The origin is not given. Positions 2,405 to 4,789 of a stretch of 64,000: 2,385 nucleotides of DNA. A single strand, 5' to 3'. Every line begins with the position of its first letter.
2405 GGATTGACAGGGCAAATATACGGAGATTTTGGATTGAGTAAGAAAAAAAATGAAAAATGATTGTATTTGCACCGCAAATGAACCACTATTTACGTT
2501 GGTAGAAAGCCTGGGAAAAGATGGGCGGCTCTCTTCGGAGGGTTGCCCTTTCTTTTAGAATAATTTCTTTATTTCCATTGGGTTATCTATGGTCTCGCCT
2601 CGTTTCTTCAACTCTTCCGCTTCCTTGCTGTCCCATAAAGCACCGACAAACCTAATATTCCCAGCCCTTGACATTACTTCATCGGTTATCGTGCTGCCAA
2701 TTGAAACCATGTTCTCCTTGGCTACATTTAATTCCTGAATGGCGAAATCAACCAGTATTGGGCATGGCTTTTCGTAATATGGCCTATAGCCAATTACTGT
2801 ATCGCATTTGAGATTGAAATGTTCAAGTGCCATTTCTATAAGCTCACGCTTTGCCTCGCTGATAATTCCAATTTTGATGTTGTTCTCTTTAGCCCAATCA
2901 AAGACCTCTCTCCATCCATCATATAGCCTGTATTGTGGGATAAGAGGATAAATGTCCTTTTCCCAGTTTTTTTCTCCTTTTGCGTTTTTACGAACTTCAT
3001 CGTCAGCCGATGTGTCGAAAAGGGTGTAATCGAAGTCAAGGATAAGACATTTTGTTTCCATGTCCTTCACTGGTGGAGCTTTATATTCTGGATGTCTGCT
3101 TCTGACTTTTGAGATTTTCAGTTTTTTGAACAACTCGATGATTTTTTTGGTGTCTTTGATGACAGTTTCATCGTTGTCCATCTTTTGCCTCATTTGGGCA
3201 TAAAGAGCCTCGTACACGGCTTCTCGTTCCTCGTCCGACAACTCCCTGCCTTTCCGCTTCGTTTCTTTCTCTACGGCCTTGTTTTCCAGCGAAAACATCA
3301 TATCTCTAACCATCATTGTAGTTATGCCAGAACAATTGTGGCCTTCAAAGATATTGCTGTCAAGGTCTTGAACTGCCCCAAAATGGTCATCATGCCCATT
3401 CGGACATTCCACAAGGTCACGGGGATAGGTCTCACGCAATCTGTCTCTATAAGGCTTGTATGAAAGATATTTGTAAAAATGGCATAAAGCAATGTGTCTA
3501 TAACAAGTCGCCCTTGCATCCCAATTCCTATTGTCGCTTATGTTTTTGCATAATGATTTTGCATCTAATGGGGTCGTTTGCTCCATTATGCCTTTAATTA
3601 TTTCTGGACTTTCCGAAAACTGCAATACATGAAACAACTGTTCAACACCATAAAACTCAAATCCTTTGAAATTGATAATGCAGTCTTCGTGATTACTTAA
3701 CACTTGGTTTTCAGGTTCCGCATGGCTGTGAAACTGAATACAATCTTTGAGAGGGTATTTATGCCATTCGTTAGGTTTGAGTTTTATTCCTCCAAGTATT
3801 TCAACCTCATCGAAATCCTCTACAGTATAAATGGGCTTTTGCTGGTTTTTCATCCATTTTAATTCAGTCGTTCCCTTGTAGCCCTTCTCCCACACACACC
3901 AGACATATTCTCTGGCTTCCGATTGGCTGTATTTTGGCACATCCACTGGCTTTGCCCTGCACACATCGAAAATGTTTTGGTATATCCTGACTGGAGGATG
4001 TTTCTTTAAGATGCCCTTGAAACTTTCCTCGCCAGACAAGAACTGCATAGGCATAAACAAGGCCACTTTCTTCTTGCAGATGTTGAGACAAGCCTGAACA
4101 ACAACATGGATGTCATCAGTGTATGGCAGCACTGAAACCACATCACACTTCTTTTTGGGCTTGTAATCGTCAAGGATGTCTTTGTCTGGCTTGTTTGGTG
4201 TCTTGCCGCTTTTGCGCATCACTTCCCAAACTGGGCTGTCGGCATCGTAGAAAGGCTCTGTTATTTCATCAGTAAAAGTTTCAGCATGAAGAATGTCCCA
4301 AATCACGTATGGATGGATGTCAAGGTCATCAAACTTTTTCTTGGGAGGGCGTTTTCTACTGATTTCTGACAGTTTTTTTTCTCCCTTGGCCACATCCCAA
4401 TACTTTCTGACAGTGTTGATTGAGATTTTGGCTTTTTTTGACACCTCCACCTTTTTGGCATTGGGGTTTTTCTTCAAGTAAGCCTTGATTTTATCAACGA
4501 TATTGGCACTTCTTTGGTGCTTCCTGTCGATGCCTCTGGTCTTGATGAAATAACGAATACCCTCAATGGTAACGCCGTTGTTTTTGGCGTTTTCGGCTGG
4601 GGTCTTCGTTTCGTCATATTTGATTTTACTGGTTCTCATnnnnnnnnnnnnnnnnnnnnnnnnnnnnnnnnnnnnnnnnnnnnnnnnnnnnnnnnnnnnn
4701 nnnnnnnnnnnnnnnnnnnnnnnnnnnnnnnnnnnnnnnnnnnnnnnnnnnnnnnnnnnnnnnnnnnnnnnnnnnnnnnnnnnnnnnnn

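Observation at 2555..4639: HTH / degenerate-MTase-like / NADAR / HAD-phosphatase fusion translationally coupled to hsdR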

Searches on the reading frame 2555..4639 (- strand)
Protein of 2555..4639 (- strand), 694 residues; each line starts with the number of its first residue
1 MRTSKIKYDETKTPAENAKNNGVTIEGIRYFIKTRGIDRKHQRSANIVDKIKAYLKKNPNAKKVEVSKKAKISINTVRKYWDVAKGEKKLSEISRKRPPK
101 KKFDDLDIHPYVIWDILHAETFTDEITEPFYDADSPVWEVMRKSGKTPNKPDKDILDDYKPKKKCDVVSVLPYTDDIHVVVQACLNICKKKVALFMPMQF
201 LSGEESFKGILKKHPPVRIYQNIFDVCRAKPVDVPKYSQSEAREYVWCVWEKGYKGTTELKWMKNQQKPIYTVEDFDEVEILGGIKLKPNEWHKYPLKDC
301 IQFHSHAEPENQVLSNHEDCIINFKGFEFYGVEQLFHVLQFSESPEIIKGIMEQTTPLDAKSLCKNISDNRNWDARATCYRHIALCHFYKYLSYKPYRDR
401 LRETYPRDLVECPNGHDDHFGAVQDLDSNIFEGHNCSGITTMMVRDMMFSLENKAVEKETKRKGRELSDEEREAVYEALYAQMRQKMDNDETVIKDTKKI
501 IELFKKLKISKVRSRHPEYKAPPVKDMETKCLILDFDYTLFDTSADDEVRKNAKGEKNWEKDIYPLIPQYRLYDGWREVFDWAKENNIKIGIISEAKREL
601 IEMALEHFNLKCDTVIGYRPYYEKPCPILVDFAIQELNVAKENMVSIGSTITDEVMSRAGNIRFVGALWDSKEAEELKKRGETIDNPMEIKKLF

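Call 5: search_protein_families(library=pfam, proteins=[window:2555-4639:-], max_evalue=0.01)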
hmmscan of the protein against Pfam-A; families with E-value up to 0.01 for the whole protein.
window:2555-4639:- (694 aa): 5 families
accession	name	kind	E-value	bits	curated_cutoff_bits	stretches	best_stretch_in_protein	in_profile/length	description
PF13419.12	HAD_2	-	2.2e-11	44.6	23.8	1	568-666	76-177/178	Haloacid dehalogenase-like hydrolase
PF00702.32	Hydrolase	-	5.8e-11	43.6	26.4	1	488-656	7-186/191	haloacid dehalogenase-like hydrolase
PF08719.17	NADAR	-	3e-09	37.8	35.1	1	303-447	2-161/163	NADAR domain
PF12710.13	HAD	-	0.00023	22.1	27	0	571-618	85-130/189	haloacid dehalogenase-like hydrolase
PF13242.12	Hydrolase_like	-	0.0066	16.8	22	0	623-680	3-61/75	HAD-hyrolase-like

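Call 6: search_protein_families(library=ncbifam, proteins=[window:2555-4639:-], max_evalue=0.1)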
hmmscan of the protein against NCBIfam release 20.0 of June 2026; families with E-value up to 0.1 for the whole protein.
window:2555-4639:- (694 aa): 12 families
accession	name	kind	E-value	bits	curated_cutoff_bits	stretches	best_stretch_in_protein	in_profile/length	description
NF053876.1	DS32_2_antiphage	equivalog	2.9e-11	42.8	240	1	294-452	2-159/181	NADAR family anti-phage protein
TIGR02464.1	ribofla_fusion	equivalog_domain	5.1e-08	33.3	73.7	1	302-447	2-151/153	riboflavin biosynthesis intermediates N-glycosidase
NF009804.0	PRK13288.1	equivalog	3.2e-07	30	218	1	572-679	83-193/215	pyrophosphatase PpaX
TIGR01454.1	AHBA_synth_RP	hypoth_equivalog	9.4e-06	25.4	246.65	1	612-680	118-187/205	AHBA synthesis associated protein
TIGR02252.1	DREG-2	subfamily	3.9e-05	23.5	155.2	1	569-654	103-190/203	HAD hydrolase, REG-2-like, family IA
NF009695.0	PRK13222.1-2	equivalog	8.5e-05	22.1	225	1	570-677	93-203/226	phosphoglycolate phosphatase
NF009700.0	PRK13226.1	equivalog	0.00084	19.1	342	1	571-673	95-200/229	phosphoglycolate phosphatase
TIGR01488.1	HAD-SF-IB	subfamily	0.0017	18.3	45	1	574-617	76-117/177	HAD-IB family phosphatase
NF008087.0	PRK10826.1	equivalog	0.0054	16.4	191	1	571-665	92-189/222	hexitol phosphatase HxpB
TIGR01422.2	phosphonatase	equivalog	0.0066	15.8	220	0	571-666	98-198/251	phosphonoacetaldehyde hydrolase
TIGR01681.1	HAD-SF-IIIC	subfamily_domain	0.01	16.6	35.75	0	530-609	1-70/132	HAD-IIIC family phosphatase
TIGR01549.1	HAD-SF-IA-v1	subfamily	0.013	15.9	23.3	0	580-642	68-131/149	HAD-IA family hydrolase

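Call 7: search_protein_families(library=padloc, proteins=[window:2555-4639:-], max_evalue=0.1)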
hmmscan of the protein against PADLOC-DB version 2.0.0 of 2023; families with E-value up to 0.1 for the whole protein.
window:2555-4639:- (694 aa): 0 families

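Call 8: search_protein_families(library=phrogs, proteins=[window:2555-4639:-], max_evalue=0.1)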
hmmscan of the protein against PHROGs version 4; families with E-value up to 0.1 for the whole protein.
window:2555-4639:- (694 aa): 4 families
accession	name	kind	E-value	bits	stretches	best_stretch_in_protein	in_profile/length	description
phrog_1017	-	unknown function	1.2e-15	58.9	1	298-457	6-161/170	-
phrog_799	-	other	7.5e-09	36.3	1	88-267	194-383/458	DNA methyltransferase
phrog_33220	-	unknown function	0.00036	18.9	1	530-672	3-141/1558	-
phrog_8468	-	other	0.0064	17.3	0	572-611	94-133/221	HAD-superfamily hydrolase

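Call 9: find_homologous_proteins(query=window:2555-4639:-, max_evalue=0.001)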
Query window:2555-4639:- (694 aa): 77 proteins with E <= 0.001 among 5387 candidates.
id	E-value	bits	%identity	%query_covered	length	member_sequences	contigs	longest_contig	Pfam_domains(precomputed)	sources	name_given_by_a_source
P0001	0.0e+0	1537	95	100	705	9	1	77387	PF13419.13,PF00702.33,PF08719.18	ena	-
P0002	0.0e+0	1420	87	100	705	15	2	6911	PF13419.13,PF00702.33,PF08719.18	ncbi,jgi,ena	jgi:predicted HAD superfamily phosphohydrolase YqeG/predicted NAD-dependent protein-ADP-ribosyltrans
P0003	0.0e+0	1407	88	100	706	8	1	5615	PF13419.13,PF00702.33,PF08719.18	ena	-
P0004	0.0e+0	1347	84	100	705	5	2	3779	PF13419.13,PF00702.33,PF08719.18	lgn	-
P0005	0.0e+0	1287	79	100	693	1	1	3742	PF13419.13,PF00702.33,PF08719.18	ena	-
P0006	0.0e+0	1208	74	100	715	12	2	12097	PF13419.13,PF08719.18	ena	-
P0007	0.0e+0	1191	73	100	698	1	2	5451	PF13419.13,PF00702.33,PF08719.18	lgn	-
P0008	1.9e-228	778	52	99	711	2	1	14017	PF13419.13,PF00702.33,PF08719.18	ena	-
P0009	1.4e-211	723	49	100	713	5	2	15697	PF13419.13,PF00702.33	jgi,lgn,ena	-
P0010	9.2e-210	717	49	100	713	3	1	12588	PF13419.13,PF00702.33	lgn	-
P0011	1.1e-202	693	48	99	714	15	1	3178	PF13419.13,PF00702.33,PF08719.18,PF13242.13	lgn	-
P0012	1.9e-201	689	48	100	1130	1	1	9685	PF13419.13,PF03747.20,PF00702.33,PF08719.18,PF12710.14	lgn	-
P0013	1.5e-194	666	46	99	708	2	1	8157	PF13419.13,PF00702.33,PF08719.18,PF12710.14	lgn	-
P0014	3.2e-189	649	45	99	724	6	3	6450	PF13419.13,PF08719.18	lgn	-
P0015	2.0e-188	646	45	99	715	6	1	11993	PF13419.13,PF00702.33,PF08719.18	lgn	-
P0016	1.1e-185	637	44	99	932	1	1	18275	PF13419.13,PF00702.33,PF08719.18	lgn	-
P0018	4.6e-180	618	43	100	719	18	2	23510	PF13419.13,PF00702.33,PF08719.18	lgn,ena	-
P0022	1.2e-177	610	43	99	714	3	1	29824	PF13419.13,PF00702.33,PF08719.18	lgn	-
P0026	2.8e-175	603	43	99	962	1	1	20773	PF13419.13,PF00702.33,PF08719.18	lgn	-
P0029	5.4e-160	552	40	100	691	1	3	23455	PF13419.13,PF00702.33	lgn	-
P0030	9.4e-160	551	48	68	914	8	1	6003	PF13419.13,PF00702.33,PF08719.18,PF12710.14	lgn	-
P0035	5.1e-155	536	53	60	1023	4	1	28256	PF13419.13,PF03747.20,PF00702.33,PF08719.18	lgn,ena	-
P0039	8.3e-149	515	52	60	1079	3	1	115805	PF13419.13,PF02384.23,PF07669.18,PF22837.2,PF08719.18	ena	-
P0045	7.0e-142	492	47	60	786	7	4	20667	PF13419.13,PF00702.33,PF08719.18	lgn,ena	-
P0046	7.4e-142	492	47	60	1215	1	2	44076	PF13419.13,PF03747.20,PF00702.33,PF08719.18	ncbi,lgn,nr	ncbi:MAG: NADAR domain-containing protein [Alistipes sp.]|nr:NADAR domain-containing protein [Alisti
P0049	1.3e-140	488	46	63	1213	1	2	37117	PF13419.13,PF03747.20,PF00702.33,PF08719.18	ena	-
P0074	5.7e-102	360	42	60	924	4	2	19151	PF13419.13,PF00702.33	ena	-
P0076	9.7e-49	184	39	38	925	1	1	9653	PF03747.20,PF08719.18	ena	-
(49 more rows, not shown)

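Call 11: search_protein_families(library=pfam, proteins=[P0012, P0016, P0026, P0039, P0046, P0035, P0045, P0074, P0076, P0030], max_evalue=0.001)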
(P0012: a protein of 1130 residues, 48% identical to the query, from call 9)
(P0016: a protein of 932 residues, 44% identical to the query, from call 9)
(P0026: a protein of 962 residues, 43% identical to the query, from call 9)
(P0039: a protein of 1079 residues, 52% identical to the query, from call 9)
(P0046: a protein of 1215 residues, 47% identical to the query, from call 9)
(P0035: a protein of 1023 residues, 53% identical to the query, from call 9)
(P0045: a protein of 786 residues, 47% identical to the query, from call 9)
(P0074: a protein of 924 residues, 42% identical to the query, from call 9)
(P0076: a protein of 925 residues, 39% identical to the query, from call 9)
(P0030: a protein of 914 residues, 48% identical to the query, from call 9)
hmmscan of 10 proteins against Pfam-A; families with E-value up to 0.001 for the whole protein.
P0012 (1130 aa): 6 families
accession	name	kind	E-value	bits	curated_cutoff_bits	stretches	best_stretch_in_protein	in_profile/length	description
PF03747.19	ADP_ribosyl_GH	-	5.3e-37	128.5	26.2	1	746-977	3-281/287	ADP-ribosylglycohydrolase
PF13419.12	HAD_2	-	8.5e-17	62.3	23.8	1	592-689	77-177/178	Haloacid dehalogenase-like hydrolase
PF00702.32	Hydrolase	-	1e-15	59.1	26.4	1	583-682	87-189/191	haloacid dehalogenase-like hydrolase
PF12710.13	HAD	-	5.4e-06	27.4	27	1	573-640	61-129/189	haloacid dehalogenase-like hydrolase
PF08719.17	NADAR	-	6.1e-06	27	35.1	1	327-472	2-161/163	NADAR domain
PF13242.12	Hydrolase_like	-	3.6e-05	24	22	1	646-701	3-59/75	HAD-hyrolase-like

P0016 (932 aa): 4 families
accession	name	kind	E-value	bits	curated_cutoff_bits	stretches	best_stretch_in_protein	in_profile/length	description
PF08719.17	NADAR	-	1.8e-47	162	35.1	2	771-916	11-161/163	NADAR domain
PF13419.12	HAD_2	-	1e-08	35.9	23.8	1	586-679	76-172/178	Haloacid dehalogenase-like hydrolase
PF00702.32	Hydrolase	-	5.7e-07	30.5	26.4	1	581-671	90-183/191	haloacid dehalogenase-like hydrolase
PF13412.12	HTH_24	-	0.00031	20.7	21.9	0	54-81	10-37/48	Winged helix-turn-helix DNA-binding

P0026 (962 aa): 4 families
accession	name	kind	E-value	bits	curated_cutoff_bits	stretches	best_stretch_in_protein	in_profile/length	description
PF08719.17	NADAR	-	3e-49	167.9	35.1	2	775-921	11-162/163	NADAR domain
PF13419.12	HAD_2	-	5.2e-08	33.7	23.8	1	589-687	76-177/178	Haloacid dehalogenase-like hydrolase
PF00702.32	Hydrolase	-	2e-06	28.8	26.4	1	584-674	90-183/191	haloacid dehalogenase-like hydrolase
PF13489.12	Methyltransf_23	-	0.00061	20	27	0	121-182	16-86/164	Methyltransferase domain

P0039 (1079 aa): 9 families
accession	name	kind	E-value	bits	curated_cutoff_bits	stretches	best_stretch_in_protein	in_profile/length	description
PF22837.1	M_Eco57I_C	-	1.6e-25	90.5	27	1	807-1063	19-272/283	Type II methyltransferase M.Eco57I, C-terminal domain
PF07669.17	Eco57I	-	4.6e-16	59.8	25.3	1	646-751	63-166/171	Eco57I restriction-modification methylase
PF02384.22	N6_Mtase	-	2.3e-12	47.3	20.4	1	564-726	20-188/311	N-6 DNA Methylase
PF08719.17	NADAR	-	3e-10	41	35.1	1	160-306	2-162/163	NADAR domain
PF13419.12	HAD_2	-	1.2e-08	35.7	23.8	1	421-521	75-177/178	Haloacid dehalogenase-like hydrolase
PF05175.20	MTS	-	7.1e-05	23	23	0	587-689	27-126/170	Methyltransferase small domain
PF20473.4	MmeI_Mtase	-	0.00011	22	27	1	640-727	114-204/259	MmeI, DNA-methyltransferase domain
PF13489.12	Methyltransf_23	-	0.00039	20.6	27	0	576-663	7-86/164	Methyltransferase domain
PF00702.32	Hydrolase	-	0.0004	21.3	26.4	1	418-508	90-183/191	haloacid dehalogenase-like hydrolase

P0046 (1215 aa): 5 families
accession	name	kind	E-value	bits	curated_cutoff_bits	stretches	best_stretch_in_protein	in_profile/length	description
PF08719.17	NADAR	-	1.7e-41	142.6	35.1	2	620-767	3-162/163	NADAR domain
PF03747.19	ADP_ribosyl_GH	-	2.4e-30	106.6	26.2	1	810-1065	2-281/287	ADP-ribosylglycohydrolase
PF13419.12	HAD_2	-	7.6e-12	46.1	23.8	1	440-533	76-172/178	Haloacid dehalogenase-like hydrolase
PF00702.32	Hydrolase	-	1.7e-09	38.8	26.4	1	431-529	86-186/191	haloacid dehalogenase-like hydrolase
PF13242.12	Hydrolase_like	-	0.00088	19.6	22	0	495-529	3-37/75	HAD-hyrolase-like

P0035 (1023 aa): 4 families
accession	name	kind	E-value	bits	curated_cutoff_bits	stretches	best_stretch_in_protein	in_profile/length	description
PF03747.19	ADP_ribosyl_GH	-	8e-35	121.3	26.2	1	613-871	2-281/287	ADP-ribosylglycohydrolase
PF13419.12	HAD_2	-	8.7e-11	42.7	23.8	1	432-535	72-177/178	Haloacid dehalogenase-like hydrolase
PF08719.17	NADAR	-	1.4e-09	38.9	35.1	1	180-320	8-162/163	NADAR domain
PF00702.32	Hydrolase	-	3.1e-07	31.4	26.4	1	434-522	89-183/191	haloacid dehalogenase-like hydrolase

P0045 (786 aa): 4 families
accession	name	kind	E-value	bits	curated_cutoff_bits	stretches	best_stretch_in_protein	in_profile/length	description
PF08719.17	NADAR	-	3.5e-34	118.9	35.1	2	619-778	2-162/163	NADAR domain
PF13419.12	HAD_2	-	3.5e-11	44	23.8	1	440-533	76-172/178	Haloacid dehalogenase-like hydrolase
PF00702.32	Hydrolase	-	6.5e-10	40.2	26.4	1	431-529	86-186/191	haloacid dehalogenase-like hydrolase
PF13242.12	Hydrolase_like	-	0.00055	20.2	22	0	495-529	3-37/75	HAD-hyrolase-like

P0074 (924 aa): 2 families
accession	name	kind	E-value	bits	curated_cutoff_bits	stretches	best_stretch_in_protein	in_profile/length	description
PF00702.32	Hydrolase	-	5.6e-07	30.6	26.4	1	786-873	88-178/191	haloacid dehalogenase-like hydrolase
PF13419.12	HAD_2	-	8.4e-07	29.7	23.8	1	793-878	76-164/178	Haloacid dehalogenase-like hydrolase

P0076 (925 aa): 2 families
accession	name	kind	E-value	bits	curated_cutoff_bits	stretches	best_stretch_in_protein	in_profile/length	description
PF08719.17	NADAR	-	2e-31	109.9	35.1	1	330-476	3-161/163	NADAR domain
PF03747.19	ADP_ribosyl_GH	-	5.4e-31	108.8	26.2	1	520-775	2-281/287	ADP-ribosylglycohydrolase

P0030 (914 aa): 4 families
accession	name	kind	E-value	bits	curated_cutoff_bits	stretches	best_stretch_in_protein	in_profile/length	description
PF13419.12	HAD_2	-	1.3e-12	48.6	23.8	1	775-873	73-172/178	Haloacid dehalogenase-like hydrolase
PF00702.32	Hydrolase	-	4.6e-10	40.7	26.4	1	762-865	78-183/191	haloacid dehalogenase-like hydrolase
PF08719.17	NADAR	-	5.3e-07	30.5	35.1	1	515-661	2-162/163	NADAR domain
PF12710.13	HAD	-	9.9e-06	26.5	27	1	768-865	67-184/189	haloacid dehalogenase-like hydrolase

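Call 12: find_encoding_contigs(protein=P0018, flank=10000, max_places=3)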
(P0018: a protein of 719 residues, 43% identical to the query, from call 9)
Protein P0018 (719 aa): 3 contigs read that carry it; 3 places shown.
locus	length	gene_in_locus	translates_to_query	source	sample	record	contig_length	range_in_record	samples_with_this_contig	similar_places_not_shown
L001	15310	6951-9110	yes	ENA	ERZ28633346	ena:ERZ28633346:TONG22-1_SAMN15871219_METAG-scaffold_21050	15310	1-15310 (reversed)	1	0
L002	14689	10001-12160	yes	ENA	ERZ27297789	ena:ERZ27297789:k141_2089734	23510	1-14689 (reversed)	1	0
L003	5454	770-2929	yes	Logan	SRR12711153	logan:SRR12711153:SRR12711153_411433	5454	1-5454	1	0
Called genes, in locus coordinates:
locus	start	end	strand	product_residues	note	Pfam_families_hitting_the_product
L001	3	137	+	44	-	?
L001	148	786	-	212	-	PF00239:Resolvase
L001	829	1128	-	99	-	-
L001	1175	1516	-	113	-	PF10902:WYL_2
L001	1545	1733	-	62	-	-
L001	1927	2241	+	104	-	PF12844:HTH_19 (weak), PF01381:HTH_3, PF13443:HTH_26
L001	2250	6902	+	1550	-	PF13195:DUF4011, PF13086:AAA_11, PF13245:AAA_19 (faint), PF13604:AAA_30 (faint), PF09848:SLFN-g3_helicase (faint), PF13086:AAA_11, PF13087:AAA_12, PF18741:MTES_1575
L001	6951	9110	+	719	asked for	PF08719:NADAR, PF00702:Hydrolase (weak), PF13419:HAD_2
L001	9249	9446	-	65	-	-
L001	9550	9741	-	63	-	-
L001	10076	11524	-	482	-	PF13102:Phage_int_SAM_5 (weak), PF00589:Phage_integrase (weak)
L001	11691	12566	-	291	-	PF08011:PDDEXK_9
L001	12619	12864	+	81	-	-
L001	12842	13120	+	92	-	-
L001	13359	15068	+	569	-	PF00004:AAA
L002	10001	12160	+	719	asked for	PF08719:NADAR, PF00702:Hydrolase (weak), PF13419:HAD_2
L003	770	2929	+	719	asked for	PF08719:NADAR, PF00702:Hydrolase (weak), PF13419:HAD_2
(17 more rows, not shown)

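Call 13: find_encoding_contigs(protein=P0022, flank=10000, max_places=3)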
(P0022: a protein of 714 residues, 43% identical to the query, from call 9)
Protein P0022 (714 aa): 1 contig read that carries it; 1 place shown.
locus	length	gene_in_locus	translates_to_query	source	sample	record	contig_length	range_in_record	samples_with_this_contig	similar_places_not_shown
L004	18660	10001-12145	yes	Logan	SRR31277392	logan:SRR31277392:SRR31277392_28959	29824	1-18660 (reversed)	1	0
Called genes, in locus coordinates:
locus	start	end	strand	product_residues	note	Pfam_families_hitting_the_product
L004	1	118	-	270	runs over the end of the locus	PF01026:TatD_DNase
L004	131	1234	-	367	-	PF02481:DNA_processg_A, PF17782:WHD_DprA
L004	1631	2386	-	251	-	-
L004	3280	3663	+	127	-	-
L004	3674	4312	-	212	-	PF00239:Resolvase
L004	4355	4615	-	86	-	-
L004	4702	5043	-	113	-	PF10902:WYL_2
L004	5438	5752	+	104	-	PF13693:HTH_35 (weak), PF01381:HTH_3, PF13443:HTH_26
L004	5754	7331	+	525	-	PF01555:N6_N4_Mtase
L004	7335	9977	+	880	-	PF04851:ResIII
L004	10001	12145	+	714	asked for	PF08719:NADAR (weak), PF00702:Hydrolase (faint), PF13419:HAD_2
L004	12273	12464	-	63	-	-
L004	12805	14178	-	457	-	PF13102:Phage_int_SAM_5, PF00589:Phage_integrase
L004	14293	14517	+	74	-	-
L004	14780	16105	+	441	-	PF00291:PALP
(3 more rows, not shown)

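Call 14: find_encoding_contigs(protein=P0039, flank=10000, max_places=3)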
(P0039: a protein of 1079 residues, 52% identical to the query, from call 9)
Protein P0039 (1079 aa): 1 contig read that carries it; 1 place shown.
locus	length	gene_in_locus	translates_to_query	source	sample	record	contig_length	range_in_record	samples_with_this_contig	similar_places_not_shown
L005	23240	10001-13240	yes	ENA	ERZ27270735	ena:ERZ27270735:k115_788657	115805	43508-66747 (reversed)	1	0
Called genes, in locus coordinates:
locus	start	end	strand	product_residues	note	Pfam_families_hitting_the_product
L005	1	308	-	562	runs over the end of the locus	PF12161:HsdM_N, PF02384:N6_Mtase, PF01170:UPF0020 (weak), PF05175:MTS (weak), PF07669:Eco57I (weak)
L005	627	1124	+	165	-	-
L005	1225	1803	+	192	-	PF02183:HALZ (faint)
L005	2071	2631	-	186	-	-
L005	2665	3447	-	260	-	-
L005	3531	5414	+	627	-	PF09848:SLFN-g3_helicase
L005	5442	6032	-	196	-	PF00589:Phage_integrase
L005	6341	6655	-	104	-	-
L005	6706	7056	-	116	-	PF10902:WYL_2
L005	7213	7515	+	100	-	-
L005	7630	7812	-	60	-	-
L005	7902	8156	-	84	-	-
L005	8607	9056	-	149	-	-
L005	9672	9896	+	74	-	-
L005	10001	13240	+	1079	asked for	PF08719:NADAR, PF13419:HAD_2, PF07669:Eco57I, PF02384:N6_Mtase, PF22837:M_Eco57I_C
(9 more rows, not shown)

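Call 15: find_encoding_contigs(protein=P0046, flank=10000, max_places=2)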
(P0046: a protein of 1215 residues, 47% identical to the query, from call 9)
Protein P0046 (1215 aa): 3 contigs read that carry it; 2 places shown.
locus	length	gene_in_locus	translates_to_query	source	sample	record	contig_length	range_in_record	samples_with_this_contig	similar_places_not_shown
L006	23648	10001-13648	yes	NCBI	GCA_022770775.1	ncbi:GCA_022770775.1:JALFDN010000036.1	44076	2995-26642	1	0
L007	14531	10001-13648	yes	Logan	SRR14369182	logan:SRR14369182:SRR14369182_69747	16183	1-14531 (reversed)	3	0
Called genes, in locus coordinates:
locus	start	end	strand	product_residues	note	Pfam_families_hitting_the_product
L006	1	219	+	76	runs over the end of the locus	-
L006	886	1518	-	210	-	PF00239:Resolvase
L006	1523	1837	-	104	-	-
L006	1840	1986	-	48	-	-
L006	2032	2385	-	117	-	PF10902:WYL_2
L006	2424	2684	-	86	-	-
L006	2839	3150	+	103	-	-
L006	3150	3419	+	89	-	-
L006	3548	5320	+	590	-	PF12161:HsdM_N, PF07669:Eco57I, PF02384:N6_Mtase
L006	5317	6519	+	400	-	PF01420:Methylase_S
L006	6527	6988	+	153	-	-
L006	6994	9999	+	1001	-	PF04313:HSDR_N, PF04851:ResIII, PF00270:DEAD, PF18766:SWI2_SNF2, PF22679:T1R_D3-like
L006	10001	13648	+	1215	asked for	PF08719:NADAR (weak), PF00702:Hydrolase, PF13419:HAD_2, PF08719:NADAR, PF03747:ADP_ribosyl_GH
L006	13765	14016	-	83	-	-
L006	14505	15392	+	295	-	PF00158:Sigma54_activat (faint), PF01078:Mg_chelatase, PF07728:AAA_5, PF00493:MCM (weak), PF13335:Mg_chelatase_C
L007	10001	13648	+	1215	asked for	PF08719:NADAR (weak), PF00702:Hydrolase, PF13419:HAD_2, PF08719:NADAR, PF03747:ADP_ribosyl_GH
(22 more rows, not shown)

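Call 16: find_encoding_contigs(protein=P0035, flank=10000, max_places=2)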
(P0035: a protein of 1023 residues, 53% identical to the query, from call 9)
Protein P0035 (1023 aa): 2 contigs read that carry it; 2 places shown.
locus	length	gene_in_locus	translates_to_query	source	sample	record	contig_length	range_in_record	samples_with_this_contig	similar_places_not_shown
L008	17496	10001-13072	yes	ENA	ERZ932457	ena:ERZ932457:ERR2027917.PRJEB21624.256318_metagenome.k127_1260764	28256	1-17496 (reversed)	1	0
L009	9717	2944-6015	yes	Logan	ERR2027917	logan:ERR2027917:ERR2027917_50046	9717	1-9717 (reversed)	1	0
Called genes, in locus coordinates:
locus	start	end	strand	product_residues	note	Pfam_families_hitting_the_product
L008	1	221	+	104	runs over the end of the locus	-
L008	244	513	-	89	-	-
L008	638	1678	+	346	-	PF01381:HTH_3, PF13443:HTH_26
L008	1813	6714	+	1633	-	PF13156:Mrr_cat_2, PF00270:DEAD (faint), PF04851:ResIII, PF00271:Helicase_C, PF22240:ISP_coupler, PF02384:N6_Mtase (weak), PF07669:Eco57I (weak), PF18135:Type_ISP_C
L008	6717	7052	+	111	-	PF01155:HypA (faint)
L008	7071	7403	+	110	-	-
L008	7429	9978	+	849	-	PF03235:GmrSD_N, PF07510:GmrSD_C, PF14088:DUF4268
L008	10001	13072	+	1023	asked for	PF08719:NADAR, PF00702:Hydrolase (weak), PF13419:HAD_2, PF03747:ADP_ribosyl_GH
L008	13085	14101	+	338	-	-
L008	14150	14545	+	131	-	-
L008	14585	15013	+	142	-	-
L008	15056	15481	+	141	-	-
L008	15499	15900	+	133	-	-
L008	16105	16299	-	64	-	-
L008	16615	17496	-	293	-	?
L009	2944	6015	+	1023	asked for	PF08719:NADAR, PF00702:Hydrolase (weak), PF13419:HAD_2, PF03747:ADP_ribosyl_GH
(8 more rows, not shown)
